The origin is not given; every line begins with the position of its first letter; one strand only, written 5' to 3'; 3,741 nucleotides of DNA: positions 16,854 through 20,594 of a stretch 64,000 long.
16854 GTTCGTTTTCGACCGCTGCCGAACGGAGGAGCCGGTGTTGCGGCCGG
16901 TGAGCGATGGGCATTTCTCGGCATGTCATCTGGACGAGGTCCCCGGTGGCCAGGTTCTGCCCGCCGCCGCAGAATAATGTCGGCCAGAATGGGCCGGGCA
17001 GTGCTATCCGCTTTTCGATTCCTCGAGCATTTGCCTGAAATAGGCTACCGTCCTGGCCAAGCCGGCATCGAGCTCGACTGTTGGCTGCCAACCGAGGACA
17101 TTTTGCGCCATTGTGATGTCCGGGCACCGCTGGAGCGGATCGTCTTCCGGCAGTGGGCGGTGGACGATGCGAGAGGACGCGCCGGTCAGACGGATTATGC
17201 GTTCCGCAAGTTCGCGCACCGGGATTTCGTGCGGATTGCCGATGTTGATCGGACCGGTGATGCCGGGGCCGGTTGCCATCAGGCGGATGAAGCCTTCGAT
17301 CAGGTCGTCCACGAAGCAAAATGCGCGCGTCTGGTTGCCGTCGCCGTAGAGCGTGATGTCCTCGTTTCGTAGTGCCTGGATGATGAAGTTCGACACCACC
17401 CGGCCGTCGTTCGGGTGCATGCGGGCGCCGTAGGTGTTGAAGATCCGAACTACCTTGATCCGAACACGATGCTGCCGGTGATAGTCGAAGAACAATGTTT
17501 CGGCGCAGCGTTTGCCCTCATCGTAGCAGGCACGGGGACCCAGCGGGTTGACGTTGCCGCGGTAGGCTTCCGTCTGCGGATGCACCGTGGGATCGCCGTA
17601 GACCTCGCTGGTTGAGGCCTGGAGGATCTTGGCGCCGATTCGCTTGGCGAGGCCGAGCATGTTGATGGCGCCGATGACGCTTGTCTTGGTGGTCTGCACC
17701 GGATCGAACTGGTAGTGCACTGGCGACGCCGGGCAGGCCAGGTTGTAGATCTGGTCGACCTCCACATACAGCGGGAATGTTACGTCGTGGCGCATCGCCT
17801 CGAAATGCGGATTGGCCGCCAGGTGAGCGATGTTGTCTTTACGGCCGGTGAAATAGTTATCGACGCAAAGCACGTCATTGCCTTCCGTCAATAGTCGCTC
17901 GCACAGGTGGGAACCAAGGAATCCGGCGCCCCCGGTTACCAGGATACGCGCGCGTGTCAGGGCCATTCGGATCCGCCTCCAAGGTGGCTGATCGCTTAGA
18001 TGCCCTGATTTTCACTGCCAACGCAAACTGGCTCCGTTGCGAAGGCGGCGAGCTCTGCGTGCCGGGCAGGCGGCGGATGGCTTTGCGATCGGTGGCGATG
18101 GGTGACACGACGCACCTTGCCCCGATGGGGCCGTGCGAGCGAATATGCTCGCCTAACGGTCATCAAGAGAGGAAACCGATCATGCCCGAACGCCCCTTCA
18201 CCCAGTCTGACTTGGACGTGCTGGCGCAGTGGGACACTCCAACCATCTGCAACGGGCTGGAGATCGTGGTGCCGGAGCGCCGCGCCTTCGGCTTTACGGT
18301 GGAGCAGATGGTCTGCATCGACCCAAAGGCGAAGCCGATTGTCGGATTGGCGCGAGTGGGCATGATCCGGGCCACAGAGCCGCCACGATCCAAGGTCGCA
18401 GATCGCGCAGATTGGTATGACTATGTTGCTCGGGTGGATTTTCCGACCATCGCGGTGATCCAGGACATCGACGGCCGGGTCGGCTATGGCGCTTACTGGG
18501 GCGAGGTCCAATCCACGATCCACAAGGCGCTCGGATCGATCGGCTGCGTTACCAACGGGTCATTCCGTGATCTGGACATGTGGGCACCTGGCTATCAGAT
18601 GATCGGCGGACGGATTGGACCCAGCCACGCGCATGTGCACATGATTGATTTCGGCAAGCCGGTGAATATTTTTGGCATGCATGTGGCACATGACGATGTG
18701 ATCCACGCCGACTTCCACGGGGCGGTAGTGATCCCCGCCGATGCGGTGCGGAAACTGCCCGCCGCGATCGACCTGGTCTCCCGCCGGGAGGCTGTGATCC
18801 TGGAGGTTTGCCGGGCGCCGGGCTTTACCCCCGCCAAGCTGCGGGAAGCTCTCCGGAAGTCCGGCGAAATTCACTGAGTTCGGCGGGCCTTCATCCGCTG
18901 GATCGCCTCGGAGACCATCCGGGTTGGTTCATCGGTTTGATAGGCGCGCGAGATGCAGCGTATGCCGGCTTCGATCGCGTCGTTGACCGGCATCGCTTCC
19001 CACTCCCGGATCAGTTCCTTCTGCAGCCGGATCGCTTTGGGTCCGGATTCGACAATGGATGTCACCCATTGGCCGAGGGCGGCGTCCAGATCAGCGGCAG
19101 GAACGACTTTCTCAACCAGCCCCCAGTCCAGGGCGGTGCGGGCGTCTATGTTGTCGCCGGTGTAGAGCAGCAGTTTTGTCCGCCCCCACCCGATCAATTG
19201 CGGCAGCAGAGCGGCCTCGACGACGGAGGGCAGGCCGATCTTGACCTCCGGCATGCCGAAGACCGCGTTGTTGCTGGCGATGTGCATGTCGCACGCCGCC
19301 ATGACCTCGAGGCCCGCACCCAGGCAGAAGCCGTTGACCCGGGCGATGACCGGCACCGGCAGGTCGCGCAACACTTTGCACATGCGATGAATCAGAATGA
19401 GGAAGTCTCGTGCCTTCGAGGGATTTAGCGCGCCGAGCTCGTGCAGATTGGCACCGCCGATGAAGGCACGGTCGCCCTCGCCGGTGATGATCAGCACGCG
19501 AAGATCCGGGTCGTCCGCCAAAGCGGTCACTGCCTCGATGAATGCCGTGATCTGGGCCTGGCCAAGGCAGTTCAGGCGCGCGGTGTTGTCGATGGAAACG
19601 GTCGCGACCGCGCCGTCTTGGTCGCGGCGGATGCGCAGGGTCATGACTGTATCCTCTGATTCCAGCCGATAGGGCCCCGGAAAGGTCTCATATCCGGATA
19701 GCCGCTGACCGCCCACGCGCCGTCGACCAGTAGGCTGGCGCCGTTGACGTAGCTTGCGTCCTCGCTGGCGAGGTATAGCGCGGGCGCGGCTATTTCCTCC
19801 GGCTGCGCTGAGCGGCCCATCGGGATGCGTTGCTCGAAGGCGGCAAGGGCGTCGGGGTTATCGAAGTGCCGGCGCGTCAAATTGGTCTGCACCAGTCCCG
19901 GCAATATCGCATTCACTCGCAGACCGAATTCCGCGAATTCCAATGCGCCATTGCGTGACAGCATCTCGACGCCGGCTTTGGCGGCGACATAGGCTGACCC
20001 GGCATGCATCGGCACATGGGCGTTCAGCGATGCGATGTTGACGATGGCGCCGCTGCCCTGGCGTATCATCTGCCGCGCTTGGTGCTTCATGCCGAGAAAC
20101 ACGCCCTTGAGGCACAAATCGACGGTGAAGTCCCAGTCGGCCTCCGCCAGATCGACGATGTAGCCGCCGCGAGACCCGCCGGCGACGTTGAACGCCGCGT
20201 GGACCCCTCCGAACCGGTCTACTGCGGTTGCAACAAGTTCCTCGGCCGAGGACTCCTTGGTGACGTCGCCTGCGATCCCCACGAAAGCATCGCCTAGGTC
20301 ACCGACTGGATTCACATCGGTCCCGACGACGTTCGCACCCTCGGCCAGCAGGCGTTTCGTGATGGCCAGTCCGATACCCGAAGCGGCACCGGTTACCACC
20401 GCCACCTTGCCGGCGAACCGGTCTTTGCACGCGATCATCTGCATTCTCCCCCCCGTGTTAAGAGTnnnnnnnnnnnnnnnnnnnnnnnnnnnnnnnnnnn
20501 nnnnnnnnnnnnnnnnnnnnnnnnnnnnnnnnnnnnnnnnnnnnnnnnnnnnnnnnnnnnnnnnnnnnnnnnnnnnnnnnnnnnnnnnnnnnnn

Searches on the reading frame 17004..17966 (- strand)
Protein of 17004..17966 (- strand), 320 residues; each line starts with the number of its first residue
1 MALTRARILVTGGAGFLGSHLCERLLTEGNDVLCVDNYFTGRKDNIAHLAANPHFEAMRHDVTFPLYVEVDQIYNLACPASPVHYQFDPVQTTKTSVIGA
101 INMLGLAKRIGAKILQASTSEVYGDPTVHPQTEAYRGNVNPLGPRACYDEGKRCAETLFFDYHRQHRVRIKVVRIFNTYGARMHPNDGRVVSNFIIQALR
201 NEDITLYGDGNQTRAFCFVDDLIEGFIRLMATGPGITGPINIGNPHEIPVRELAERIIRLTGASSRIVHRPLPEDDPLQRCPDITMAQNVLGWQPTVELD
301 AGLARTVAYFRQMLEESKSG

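Call 91: search_protein_families(library=pfam, proteins=[window:17004-17966:-], max_evalue=0.001)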
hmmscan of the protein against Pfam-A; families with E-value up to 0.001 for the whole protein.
window:17004-17966:- (320 aa): 6 families
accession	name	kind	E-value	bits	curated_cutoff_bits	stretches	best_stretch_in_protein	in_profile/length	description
PF16363.11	GDP_Man_Dehyd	-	4.1e-48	165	27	1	9-305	1-331/332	GDP-mannose 4,6 dehydratase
PF01370.27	Epimerase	-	5.6e-47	160.6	20.9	1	8-243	1-240/240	NAD dependent epimerase/dehydratase family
PF07993.18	NAD_binding_4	-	1.1e-09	38.2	20.1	1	69-193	88-219/258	Male sterility protein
PF02719.21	Polysacc_synt_2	-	1.1e-06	28.5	20.2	0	144-265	134-251/293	Polysaccharide biosynthesis protein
PF01073.25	3Beta_HSD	-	6e-06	25.9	22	1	9-160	1-158/280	3-beta hydroxysteroid dehydrogenase/isomerase family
PF04321.23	RmlD_sub_bind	-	1.2e-05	25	27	1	7-209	2-178/287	RmlD substrate binding domain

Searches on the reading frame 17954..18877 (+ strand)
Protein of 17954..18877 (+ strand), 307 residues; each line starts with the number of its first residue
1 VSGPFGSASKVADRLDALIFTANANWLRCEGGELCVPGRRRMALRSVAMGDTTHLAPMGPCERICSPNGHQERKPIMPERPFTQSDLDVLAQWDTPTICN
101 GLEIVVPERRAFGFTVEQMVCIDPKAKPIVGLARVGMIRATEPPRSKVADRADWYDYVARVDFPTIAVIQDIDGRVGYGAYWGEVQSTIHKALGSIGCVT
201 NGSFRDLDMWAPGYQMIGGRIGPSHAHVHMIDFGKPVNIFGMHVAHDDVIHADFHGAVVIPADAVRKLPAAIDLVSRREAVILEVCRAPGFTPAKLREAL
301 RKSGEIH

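Call 91: search_protein_families(library=pfam, proteins=[window:17954-18877:+], max_evalue=0.001)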
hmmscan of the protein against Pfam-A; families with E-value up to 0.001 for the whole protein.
window:17954-18877:+ (307 aa): 1 family
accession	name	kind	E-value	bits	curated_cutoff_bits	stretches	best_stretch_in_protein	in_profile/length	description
PF03737.21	RraA-like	-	3.5e-09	37.5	24.5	1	159-259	51-152/152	Aldolase/RraA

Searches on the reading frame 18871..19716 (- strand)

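Call 16: search_protein_families(library=pfam, proteins=[window:18871-19716:-], max_evalue=0.01)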
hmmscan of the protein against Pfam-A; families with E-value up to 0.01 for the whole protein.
window:18871-19716:- (281 aa): 2 families
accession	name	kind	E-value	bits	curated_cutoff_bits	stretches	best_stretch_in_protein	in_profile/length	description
PF00378.25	ECH_1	-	1.3e-40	139.7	27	1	34-263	3-232/251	Enoyl-CoA hydratase/isomerase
PF16113.10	ECH_2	-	8.4e-28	98.3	27.2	1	38-276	2-239/335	Enoyl-CoA hydratase/isomerase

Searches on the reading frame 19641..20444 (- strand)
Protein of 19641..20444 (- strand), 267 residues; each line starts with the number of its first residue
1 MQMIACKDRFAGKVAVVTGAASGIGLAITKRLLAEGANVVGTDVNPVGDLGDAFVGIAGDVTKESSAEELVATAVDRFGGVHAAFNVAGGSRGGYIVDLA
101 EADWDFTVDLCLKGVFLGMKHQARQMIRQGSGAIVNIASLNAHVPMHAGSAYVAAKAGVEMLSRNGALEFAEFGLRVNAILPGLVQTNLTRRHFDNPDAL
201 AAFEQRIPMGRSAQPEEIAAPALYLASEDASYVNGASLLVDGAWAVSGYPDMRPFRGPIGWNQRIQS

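Call 16: search_protein_families(library=pfam, proteins=[window:19641-20444:-], max_evalue=0.01)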
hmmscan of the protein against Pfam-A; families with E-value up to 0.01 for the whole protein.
window:19641-20444:- (267 aa): 4 families
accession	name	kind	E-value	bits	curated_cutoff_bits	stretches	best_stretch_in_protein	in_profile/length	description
PF13561.12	adh_short_C2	-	8.8e-56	189.5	27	1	19-242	1-233/236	Enoyl-(Acyl carrier protein) reductase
PF00106.31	adh_short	-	6.7e-46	156.7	26.6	1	13-195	1-192/195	short chain dehydrogenase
PF01370.27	Epimerase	-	0.00021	21.2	20.9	1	16-161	2-151/240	NAD dependent epimerase/dehydratase family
PF08659.16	KR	-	0.00074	19.9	22.6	0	16-157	4-154/180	KR domain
